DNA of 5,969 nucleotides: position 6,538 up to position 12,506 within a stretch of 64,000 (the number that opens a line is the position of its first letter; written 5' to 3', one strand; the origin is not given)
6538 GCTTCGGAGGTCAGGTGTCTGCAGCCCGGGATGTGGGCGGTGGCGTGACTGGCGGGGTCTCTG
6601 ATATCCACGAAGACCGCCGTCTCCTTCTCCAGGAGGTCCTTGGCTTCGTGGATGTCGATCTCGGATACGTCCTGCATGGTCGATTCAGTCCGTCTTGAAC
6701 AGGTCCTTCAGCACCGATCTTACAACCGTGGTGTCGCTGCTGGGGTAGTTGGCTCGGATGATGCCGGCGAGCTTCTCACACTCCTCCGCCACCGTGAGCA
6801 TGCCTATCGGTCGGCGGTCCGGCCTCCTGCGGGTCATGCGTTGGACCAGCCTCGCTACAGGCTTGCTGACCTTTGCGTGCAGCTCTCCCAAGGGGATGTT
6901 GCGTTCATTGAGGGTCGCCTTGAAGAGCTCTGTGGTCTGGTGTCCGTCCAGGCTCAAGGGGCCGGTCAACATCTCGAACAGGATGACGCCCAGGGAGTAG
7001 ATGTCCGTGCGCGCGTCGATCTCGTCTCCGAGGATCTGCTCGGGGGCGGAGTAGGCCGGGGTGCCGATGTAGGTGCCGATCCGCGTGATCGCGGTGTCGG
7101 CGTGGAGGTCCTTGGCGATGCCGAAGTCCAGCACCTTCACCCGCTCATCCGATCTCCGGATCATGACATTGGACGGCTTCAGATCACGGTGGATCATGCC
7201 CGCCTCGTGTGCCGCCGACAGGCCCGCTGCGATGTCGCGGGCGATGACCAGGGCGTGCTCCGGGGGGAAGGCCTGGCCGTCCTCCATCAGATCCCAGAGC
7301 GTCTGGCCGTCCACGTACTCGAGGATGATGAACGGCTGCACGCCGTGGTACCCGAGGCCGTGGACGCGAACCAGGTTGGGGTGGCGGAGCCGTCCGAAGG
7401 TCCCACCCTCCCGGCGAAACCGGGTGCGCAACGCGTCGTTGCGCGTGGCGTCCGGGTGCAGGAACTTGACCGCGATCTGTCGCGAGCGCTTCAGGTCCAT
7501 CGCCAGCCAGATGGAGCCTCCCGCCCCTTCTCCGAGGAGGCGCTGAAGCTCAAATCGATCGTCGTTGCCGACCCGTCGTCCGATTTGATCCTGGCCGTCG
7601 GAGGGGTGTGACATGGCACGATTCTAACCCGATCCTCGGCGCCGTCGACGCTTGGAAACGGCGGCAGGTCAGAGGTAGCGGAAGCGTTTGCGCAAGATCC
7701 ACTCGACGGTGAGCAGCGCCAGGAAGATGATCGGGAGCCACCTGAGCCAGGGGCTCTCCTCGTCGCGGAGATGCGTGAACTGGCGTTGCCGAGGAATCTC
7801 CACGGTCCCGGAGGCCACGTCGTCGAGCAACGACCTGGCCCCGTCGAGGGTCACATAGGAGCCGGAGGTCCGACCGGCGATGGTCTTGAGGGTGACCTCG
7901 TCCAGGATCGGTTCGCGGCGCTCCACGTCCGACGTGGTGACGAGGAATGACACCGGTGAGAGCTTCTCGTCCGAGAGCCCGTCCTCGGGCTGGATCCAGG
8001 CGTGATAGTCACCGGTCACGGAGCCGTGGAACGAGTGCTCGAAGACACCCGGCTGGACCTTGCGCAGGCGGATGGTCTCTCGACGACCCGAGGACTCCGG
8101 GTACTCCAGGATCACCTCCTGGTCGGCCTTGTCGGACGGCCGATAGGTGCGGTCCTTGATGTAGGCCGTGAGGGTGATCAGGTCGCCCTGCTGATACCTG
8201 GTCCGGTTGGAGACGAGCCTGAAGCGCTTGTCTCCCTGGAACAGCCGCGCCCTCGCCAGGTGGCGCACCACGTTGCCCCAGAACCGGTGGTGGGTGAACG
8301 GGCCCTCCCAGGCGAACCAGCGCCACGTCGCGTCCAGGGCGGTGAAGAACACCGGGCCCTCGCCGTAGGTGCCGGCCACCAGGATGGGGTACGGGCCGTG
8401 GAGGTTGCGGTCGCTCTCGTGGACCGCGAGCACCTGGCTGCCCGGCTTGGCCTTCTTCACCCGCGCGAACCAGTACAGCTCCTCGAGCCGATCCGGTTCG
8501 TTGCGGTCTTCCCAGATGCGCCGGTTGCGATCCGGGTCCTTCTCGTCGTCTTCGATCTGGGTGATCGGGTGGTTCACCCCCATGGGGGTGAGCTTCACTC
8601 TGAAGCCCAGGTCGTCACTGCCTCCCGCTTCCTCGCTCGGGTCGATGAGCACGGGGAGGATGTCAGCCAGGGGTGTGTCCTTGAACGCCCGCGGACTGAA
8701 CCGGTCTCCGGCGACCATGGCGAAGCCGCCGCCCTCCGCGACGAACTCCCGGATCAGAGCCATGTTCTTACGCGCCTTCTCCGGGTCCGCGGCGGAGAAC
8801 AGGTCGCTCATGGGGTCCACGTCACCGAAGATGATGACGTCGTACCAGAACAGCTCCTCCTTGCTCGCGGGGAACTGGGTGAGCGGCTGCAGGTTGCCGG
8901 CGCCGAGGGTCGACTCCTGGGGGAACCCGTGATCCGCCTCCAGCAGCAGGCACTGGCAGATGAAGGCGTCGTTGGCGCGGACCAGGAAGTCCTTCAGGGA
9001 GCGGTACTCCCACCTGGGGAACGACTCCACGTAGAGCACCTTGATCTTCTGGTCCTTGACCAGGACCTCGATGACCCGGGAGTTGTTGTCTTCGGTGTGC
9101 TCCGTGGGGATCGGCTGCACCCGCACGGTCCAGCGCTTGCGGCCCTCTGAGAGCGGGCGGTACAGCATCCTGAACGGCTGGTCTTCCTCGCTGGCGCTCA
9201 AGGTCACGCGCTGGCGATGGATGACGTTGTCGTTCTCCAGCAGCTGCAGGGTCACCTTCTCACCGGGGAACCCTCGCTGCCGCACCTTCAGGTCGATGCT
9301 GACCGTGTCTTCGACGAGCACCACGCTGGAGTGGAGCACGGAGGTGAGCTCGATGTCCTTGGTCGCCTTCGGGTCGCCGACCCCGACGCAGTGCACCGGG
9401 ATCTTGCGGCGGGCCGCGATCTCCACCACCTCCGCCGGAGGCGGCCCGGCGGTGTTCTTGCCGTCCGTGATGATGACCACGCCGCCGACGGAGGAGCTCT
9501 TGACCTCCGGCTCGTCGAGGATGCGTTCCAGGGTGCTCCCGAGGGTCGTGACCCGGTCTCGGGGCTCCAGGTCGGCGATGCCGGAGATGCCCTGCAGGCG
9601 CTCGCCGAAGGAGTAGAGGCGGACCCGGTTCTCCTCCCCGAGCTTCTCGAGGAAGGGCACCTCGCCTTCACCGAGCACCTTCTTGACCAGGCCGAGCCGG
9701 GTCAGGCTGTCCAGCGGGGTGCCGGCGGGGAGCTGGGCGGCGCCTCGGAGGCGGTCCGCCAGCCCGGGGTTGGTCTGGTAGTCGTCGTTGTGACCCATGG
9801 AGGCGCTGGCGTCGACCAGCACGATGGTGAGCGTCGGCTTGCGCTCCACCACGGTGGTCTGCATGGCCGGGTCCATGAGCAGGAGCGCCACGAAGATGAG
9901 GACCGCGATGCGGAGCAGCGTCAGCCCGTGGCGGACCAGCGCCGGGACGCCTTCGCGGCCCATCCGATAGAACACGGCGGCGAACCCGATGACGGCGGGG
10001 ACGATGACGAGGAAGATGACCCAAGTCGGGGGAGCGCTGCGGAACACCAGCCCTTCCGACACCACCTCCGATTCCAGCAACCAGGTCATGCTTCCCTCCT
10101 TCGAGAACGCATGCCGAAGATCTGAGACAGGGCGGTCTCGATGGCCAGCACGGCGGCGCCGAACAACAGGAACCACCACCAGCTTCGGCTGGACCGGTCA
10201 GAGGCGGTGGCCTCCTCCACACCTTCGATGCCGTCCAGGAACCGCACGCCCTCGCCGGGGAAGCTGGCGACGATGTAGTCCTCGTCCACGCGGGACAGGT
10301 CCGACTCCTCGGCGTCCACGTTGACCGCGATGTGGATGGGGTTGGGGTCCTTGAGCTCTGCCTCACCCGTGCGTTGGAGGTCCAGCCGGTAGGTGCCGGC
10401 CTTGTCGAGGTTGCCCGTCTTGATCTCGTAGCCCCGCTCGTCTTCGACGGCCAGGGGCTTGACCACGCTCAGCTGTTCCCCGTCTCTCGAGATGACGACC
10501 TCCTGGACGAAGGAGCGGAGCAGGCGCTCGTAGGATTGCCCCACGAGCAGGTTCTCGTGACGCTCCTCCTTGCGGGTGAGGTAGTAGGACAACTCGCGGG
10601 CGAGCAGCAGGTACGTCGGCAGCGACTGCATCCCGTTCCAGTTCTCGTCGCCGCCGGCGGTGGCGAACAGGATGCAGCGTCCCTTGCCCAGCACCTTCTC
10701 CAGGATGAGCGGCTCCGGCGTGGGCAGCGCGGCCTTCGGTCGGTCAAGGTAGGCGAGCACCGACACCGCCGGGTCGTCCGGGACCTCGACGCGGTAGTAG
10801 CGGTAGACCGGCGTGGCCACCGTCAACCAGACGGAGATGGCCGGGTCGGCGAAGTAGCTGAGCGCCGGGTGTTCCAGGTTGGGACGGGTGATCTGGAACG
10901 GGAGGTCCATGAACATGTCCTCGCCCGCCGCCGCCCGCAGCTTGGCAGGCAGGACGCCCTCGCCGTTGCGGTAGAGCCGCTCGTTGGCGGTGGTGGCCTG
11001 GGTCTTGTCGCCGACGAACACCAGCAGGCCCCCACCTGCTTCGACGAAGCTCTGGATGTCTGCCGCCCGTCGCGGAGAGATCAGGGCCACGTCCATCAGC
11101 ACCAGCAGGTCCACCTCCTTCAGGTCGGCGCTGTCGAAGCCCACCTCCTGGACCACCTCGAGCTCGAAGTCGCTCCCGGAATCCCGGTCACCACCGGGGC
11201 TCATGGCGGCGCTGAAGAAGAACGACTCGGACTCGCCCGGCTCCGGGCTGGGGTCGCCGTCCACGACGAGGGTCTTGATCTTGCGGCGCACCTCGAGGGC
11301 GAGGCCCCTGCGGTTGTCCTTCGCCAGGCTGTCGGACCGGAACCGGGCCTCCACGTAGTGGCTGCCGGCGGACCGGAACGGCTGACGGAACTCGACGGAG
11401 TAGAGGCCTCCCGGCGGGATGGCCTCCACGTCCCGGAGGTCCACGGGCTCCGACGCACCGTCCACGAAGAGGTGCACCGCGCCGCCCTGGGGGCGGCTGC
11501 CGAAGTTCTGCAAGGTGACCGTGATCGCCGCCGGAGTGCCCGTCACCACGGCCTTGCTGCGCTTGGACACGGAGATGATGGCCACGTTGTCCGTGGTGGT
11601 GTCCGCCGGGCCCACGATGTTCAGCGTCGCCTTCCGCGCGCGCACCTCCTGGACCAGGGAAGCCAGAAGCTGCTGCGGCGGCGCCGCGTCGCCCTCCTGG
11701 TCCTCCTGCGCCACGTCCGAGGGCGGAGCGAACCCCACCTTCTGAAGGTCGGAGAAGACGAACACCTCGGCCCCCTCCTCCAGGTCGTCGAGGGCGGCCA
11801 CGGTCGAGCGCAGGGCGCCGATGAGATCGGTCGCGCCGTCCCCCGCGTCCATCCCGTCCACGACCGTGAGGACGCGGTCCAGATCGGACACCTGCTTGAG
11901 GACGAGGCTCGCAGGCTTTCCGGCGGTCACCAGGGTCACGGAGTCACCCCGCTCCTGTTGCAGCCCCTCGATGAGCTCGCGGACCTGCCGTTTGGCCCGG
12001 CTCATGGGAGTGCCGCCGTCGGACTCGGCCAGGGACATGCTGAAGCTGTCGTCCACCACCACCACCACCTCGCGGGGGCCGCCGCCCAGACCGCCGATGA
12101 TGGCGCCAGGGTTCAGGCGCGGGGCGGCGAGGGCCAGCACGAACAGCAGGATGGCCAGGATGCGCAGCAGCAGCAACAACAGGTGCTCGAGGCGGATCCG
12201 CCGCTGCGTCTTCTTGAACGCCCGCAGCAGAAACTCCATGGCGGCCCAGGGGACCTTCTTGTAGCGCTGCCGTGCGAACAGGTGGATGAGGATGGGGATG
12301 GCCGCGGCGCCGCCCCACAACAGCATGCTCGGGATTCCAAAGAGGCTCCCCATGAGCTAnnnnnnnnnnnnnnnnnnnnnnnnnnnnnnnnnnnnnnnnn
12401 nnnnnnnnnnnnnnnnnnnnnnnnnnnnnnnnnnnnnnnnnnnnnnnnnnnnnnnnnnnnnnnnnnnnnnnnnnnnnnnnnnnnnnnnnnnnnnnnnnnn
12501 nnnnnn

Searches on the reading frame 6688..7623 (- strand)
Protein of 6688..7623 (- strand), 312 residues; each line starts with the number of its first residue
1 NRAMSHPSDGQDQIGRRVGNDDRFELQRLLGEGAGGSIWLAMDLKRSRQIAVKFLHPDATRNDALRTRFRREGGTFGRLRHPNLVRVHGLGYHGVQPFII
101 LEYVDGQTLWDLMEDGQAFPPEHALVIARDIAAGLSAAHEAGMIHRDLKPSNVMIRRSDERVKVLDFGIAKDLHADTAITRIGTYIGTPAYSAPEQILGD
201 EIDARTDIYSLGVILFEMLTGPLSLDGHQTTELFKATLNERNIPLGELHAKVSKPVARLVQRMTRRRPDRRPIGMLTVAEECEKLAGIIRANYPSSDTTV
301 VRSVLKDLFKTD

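Call 63: search_protein_families(library=pfam, proteins=[window:6688-7623:-], max_evalue=0.0001)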
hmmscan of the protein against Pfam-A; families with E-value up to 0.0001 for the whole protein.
window:6688-7623:- (312 aa): 4 families
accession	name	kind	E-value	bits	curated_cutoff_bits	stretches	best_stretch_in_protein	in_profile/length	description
PF00069.31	Pkinase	-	3.2e-50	171.4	31.7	1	24-272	1-252/263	Protein kinase domain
PF07714.23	PK_Tyr_Ser-Thr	-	2e-35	122.8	23.1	1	25-272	2-249/258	Protein tyrosine and serine/threonine kinase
PF01636.29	APH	-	9.7e-07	29.2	23.2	0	127-170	154-197/239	Phosphotransferase enzyme family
PF03109.22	ABC1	-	2.5e-06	27.3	22.9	1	98-176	144-220/244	ABC1 atypical kinase-like domain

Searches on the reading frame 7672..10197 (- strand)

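Call 63: search_protein_families(library=pfam, proteins=[window:7672-10197:-], max_evalue=0.0001)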
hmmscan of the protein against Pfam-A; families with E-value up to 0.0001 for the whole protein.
window:7672-10197:- (842 aa): 1 family
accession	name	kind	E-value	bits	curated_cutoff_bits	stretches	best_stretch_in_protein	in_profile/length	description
PF07090.17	GATase1_like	-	3.3e-10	40.4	27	1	440-519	55-142/247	Putative glutamine amidotransferase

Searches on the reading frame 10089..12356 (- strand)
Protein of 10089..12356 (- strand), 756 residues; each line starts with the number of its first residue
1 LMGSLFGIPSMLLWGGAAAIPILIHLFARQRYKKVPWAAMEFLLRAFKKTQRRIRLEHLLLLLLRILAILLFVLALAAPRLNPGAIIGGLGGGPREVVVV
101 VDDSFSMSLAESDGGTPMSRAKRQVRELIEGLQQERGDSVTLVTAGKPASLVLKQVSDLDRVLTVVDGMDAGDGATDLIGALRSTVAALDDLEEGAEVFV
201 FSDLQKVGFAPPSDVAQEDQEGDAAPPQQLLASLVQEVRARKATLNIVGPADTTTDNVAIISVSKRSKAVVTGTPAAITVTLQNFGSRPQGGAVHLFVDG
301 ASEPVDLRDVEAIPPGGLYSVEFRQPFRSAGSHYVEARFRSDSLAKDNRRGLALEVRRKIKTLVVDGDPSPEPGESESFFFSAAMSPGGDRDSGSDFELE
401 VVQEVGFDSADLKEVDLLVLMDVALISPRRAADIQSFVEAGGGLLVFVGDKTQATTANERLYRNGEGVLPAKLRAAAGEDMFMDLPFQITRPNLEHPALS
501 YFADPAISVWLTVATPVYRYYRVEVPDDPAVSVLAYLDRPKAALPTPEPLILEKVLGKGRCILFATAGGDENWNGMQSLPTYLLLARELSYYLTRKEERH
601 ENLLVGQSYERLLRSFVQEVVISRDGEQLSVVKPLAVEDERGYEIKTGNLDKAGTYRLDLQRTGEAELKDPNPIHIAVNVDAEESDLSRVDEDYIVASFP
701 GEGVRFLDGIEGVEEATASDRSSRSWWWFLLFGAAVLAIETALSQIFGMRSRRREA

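Call 63: search_protein_families(library=pfam, proteins=[window:10089-12356:-], max_evalue=0.0001)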
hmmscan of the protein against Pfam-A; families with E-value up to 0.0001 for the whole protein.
window:10089-12356:- (756 aa): 2 families
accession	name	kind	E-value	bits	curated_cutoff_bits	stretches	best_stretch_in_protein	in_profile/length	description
PF07584.16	BatA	-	2.7e-15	57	25.9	1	6-79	4-77/77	Aerotolerance regulator N-terminal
PF13519.12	VWA_2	-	4.3e-12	47.1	27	1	97-203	1-105/107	von Willebrand factor type A domain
